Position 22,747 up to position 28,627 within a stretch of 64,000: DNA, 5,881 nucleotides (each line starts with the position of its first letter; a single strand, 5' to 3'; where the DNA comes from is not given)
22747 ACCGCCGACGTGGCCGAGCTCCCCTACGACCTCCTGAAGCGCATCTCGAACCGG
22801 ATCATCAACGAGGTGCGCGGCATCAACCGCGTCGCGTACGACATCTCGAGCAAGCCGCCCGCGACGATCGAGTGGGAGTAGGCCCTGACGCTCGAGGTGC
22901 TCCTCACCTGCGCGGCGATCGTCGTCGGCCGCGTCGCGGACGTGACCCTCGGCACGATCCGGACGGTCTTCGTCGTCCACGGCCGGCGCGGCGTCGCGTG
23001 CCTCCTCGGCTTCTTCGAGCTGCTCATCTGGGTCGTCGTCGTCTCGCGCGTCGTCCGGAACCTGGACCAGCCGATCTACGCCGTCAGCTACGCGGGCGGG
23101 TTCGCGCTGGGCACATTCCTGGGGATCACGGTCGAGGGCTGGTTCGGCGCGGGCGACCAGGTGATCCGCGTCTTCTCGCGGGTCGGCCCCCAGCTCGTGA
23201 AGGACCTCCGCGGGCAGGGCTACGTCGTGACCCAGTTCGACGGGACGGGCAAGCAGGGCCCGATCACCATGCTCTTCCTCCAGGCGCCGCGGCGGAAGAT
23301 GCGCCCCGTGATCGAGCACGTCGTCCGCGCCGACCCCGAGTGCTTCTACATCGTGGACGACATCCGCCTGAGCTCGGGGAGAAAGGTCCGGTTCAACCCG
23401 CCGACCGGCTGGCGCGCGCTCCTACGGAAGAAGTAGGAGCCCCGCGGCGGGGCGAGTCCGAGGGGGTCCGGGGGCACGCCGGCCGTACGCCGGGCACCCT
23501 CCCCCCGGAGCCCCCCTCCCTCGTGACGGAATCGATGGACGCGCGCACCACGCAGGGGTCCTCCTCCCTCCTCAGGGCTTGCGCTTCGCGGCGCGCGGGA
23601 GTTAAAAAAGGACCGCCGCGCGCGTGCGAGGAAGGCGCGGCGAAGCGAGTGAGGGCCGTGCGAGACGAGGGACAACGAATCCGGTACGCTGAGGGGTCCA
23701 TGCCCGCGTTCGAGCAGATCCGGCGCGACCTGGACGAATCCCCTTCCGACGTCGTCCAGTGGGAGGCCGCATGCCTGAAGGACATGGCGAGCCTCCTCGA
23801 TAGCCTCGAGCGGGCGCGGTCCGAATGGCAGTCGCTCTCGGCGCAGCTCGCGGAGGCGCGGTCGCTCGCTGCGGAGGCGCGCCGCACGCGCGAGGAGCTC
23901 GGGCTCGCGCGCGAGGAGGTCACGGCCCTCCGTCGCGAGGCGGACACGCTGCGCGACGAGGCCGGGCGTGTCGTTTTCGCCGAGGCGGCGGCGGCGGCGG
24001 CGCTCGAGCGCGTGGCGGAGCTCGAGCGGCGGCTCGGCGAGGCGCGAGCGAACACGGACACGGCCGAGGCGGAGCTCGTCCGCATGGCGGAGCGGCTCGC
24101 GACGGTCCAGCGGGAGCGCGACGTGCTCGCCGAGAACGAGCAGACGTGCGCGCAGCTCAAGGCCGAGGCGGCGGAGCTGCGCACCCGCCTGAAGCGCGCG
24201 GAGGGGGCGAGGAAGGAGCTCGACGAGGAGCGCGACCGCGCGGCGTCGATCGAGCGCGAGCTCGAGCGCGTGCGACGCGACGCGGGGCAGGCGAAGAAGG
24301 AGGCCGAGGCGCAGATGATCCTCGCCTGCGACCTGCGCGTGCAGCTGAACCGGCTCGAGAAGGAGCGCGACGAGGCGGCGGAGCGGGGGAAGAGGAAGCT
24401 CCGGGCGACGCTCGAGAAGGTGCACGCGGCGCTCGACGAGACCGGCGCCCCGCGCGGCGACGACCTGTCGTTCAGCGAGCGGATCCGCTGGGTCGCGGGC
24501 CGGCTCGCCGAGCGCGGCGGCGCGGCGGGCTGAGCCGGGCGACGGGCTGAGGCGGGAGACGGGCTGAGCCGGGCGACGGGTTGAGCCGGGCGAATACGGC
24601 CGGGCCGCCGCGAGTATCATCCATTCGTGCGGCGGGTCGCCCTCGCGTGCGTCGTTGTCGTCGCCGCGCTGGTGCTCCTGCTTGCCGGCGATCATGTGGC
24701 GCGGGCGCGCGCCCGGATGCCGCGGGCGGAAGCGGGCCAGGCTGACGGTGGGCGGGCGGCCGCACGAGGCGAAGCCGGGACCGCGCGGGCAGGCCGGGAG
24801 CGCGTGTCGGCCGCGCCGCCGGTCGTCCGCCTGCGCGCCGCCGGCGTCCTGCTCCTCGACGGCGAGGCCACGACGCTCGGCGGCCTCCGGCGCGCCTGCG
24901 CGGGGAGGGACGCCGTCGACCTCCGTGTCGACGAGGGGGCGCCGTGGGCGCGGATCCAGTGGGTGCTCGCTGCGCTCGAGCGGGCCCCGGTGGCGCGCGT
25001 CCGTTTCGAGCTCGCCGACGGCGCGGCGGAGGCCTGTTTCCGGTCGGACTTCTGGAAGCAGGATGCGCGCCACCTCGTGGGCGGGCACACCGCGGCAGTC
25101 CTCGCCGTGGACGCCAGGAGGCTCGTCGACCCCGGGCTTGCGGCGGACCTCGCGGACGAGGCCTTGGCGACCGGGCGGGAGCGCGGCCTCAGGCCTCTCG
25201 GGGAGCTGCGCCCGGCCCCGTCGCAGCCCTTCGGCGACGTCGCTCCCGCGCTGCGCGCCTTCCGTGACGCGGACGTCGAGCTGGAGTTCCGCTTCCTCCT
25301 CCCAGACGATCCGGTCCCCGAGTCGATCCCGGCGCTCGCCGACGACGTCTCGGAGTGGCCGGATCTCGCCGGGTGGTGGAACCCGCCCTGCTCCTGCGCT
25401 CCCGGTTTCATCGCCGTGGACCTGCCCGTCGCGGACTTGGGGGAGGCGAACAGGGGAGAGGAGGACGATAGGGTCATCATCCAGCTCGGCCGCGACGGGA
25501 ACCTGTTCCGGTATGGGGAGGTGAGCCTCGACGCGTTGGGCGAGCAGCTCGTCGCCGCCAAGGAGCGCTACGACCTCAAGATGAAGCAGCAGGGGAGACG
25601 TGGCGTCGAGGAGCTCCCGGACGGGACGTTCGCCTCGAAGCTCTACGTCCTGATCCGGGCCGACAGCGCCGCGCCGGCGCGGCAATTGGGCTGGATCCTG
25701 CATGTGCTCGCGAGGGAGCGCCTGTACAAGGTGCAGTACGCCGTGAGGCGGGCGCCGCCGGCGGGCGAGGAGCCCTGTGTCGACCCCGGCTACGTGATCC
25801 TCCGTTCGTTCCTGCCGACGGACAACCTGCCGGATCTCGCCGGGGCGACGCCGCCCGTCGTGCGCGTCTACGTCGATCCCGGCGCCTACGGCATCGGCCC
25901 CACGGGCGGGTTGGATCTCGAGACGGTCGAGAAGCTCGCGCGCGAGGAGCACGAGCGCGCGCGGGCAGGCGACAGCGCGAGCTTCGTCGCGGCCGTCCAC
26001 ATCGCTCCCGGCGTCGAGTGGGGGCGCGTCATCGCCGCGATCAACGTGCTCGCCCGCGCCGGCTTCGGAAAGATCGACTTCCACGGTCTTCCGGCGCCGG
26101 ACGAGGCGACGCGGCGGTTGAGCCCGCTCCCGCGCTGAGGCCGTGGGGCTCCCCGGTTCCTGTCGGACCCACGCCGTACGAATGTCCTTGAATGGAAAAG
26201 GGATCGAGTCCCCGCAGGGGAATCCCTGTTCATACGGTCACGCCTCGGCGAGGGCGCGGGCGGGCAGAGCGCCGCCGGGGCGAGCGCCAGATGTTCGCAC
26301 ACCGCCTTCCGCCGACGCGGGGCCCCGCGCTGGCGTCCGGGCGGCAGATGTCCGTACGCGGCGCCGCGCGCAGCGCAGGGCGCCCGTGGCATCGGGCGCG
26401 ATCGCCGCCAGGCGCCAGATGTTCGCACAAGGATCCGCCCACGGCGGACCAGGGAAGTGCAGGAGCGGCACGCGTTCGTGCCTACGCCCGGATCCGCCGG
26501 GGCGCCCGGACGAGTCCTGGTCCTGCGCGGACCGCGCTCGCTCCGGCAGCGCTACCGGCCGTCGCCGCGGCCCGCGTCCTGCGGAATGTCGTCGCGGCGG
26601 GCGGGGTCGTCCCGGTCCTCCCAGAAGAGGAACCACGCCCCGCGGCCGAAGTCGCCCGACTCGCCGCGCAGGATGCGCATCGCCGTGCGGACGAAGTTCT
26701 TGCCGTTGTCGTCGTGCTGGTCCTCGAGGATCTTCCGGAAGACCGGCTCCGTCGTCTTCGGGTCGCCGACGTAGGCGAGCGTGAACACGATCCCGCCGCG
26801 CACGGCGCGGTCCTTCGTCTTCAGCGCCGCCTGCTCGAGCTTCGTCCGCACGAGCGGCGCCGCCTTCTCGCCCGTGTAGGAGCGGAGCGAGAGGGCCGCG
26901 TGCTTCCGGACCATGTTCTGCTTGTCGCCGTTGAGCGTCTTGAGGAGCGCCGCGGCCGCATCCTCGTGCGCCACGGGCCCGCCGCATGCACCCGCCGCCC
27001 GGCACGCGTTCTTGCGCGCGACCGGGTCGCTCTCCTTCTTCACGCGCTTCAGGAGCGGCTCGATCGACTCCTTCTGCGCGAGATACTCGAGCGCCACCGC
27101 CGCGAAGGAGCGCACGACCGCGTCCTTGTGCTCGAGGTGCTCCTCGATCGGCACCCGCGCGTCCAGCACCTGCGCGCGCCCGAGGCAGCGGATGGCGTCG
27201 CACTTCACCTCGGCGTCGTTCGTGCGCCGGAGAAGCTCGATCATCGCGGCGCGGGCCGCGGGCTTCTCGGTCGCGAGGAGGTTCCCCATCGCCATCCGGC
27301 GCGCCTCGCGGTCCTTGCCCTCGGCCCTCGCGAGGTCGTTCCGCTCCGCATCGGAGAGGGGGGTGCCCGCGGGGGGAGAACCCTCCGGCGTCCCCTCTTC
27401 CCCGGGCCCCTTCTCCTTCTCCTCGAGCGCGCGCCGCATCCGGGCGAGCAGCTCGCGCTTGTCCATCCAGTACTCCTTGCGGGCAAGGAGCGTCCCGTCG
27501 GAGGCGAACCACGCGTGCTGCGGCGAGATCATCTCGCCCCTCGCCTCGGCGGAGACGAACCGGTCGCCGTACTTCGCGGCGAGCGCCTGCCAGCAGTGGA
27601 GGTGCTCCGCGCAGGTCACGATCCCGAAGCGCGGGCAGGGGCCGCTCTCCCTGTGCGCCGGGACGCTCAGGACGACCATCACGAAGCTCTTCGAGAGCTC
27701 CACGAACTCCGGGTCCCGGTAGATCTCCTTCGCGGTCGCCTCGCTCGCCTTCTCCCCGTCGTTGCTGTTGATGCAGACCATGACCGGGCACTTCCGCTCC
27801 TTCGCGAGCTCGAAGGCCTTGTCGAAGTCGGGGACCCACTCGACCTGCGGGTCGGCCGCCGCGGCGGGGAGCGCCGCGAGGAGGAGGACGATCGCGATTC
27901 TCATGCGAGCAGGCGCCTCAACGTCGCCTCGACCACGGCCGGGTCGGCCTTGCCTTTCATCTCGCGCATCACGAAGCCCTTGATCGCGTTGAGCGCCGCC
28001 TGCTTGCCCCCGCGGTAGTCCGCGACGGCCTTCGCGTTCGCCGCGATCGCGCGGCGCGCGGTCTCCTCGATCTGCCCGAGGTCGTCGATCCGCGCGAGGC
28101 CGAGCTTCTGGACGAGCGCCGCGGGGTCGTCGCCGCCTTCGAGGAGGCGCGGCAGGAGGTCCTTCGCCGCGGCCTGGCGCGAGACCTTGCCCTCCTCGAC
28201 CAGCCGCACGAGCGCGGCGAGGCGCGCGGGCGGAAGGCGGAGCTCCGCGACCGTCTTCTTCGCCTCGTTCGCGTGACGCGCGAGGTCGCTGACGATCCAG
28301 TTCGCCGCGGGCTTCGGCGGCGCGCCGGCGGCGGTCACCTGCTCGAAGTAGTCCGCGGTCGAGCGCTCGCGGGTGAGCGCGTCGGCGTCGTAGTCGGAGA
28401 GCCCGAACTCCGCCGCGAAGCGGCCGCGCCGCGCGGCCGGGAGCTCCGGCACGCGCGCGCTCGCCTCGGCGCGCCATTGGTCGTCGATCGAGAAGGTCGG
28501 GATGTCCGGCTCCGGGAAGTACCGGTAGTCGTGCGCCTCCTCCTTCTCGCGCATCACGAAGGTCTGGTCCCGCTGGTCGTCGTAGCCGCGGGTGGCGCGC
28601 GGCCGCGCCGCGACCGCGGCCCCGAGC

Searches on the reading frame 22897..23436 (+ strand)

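Call 22: search_protein_families(library=pfam, proteins=[window:22897-23436:+])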
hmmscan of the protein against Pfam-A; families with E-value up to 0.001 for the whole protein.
window:22897-23436:+ (179 aa): 2 families
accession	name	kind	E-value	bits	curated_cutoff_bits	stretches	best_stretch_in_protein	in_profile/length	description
PF18955.5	DUF5698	-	3.1e-23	82.4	27.5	1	20-77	1-58/58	Domain of unknown function (DUF5698)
PF10035.14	DUF2179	-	0.00011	22.3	22.8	1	111-157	3-51/55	Uncharacterized protein conserved in bacteria (DUF2179)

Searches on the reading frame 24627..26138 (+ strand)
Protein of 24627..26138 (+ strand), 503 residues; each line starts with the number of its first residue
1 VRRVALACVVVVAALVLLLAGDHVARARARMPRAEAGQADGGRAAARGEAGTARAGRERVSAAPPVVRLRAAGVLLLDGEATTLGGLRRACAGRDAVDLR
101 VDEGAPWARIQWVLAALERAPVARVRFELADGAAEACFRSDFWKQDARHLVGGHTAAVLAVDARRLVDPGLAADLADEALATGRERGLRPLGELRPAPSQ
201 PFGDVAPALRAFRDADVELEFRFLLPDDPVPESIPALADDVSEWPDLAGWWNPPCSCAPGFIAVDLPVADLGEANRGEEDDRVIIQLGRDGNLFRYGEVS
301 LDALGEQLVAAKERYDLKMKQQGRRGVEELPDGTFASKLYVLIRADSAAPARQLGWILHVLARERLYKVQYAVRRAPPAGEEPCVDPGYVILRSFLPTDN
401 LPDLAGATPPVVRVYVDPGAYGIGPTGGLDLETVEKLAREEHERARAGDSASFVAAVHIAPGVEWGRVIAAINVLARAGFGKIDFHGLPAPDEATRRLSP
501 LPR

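Call 22: search_protein_families(library=pfam, proteins=[window:24627-26138:+])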
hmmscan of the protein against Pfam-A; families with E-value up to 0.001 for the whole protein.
window:24627-26138:+ (503 aa): 1 family
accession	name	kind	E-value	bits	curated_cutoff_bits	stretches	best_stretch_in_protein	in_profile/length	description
PF02472.21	ExbD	-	1.5e-06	28.8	25.4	0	261-374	35-126/128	Biopolymer transport protein ExbD/TolR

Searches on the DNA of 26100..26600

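Call 18: search_rna_families(source=window, start=26100, end=26600, threshold=evalue, max_evalue=10)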
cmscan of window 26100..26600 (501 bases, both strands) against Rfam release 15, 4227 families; matches with E-value up to 10: 1.
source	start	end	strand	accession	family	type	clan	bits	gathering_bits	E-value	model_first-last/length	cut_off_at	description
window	26433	26511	+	RF03917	mir-4449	Gene; miRNA;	-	21.3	71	0.66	1-69/69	no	mir-4449 microRNA precursor family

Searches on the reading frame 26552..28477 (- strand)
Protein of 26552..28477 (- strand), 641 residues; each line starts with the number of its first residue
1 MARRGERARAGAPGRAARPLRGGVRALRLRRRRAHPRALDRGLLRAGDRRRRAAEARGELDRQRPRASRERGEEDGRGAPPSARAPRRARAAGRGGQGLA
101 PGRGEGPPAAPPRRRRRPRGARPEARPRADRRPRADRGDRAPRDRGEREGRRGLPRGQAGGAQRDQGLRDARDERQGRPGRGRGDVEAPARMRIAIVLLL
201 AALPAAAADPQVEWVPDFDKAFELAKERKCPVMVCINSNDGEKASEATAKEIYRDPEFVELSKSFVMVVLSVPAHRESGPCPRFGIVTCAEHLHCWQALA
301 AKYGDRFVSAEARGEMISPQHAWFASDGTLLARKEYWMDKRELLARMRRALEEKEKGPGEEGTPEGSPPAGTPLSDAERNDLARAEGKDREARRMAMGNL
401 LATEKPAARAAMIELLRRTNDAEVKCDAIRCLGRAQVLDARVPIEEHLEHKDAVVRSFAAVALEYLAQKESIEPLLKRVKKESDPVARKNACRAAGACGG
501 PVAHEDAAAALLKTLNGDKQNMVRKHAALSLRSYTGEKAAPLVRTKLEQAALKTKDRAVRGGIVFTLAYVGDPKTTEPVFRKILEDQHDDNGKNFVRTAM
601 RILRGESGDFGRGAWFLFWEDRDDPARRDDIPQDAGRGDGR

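Call 22: search_protein_families(library=pfam, proteins=[window:26552-28477:-])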
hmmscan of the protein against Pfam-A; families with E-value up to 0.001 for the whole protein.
window:26552-28477:- (641 aa): 2 families
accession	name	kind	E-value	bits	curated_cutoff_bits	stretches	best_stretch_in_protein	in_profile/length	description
PF13646.12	HEAT_2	-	8.7e-23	80.9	27.7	3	411-494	3-86/88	HEAT repeats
PF13899.12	Thioredoxin_7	-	0.00029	21.3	27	1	213-272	1-60/83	Thioredoxin-like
